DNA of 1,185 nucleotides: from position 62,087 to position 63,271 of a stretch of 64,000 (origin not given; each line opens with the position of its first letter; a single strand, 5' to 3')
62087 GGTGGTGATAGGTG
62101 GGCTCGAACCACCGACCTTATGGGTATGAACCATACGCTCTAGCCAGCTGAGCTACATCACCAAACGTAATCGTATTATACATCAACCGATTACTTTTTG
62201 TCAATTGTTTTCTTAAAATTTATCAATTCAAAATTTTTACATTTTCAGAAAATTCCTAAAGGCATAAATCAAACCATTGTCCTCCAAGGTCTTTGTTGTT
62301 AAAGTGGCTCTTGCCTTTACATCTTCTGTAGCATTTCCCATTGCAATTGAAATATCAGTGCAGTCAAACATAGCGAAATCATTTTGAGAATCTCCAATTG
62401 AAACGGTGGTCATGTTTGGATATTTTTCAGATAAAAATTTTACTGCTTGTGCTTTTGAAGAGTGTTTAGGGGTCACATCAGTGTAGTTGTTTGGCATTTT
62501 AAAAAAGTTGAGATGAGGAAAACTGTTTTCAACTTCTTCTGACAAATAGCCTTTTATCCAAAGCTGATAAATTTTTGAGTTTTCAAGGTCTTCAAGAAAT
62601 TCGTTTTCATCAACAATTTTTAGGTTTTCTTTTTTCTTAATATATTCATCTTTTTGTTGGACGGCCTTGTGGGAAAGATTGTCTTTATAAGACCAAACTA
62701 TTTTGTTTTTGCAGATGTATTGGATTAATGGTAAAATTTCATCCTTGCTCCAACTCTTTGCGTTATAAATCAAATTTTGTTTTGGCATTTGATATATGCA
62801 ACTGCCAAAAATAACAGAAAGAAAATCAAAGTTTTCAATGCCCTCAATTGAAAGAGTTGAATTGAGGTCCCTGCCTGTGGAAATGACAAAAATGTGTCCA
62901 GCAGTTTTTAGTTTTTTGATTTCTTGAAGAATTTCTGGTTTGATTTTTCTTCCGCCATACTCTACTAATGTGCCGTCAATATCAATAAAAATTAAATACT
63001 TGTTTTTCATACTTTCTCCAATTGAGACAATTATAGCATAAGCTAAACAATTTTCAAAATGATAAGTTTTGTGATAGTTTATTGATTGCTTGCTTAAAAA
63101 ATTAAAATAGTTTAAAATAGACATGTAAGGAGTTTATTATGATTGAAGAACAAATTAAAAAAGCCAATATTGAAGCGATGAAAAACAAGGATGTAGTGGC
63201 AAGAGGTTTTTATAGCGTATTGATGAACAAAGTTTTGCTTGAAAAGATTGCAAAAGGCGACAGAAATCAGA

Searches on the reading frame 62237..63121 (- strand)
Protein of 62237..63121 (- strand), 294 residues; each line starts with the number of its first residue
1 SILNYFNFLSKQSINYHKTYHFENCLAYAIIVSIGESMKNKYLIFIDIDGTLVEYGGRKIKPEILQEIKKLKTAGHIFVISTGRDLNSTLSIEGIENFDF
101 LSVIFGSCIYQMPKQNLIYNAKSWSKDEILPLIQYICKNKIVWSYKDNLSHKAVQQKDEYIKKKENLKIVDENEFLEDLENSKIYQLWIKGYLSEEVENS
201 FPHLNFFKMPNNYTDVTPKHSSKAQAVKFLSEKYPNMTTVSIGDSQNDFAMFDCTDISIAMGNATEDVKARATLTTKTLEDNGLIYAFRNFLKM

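Call 96: search_protein_families(library=pfam, proteins=[window:62237-63121:-], max_evalue=0.0001)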
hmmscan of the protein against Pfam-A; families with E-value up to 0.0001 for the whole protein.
window:62237-63121:- (294 aa): 2 families
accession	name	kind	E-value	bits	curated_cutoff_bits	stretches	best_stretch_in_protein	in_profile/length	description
PF08282.18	Hydrolase_3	-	1.1e-40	140.4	20.9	1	44-287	1-254/255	haloacid dehalogenase-like hydrolase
PF05116.19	S6PP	-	1.2e-13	51.7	20.3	1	42-269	3-215/247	Sucrose-6F-phosphate phosphohydrolase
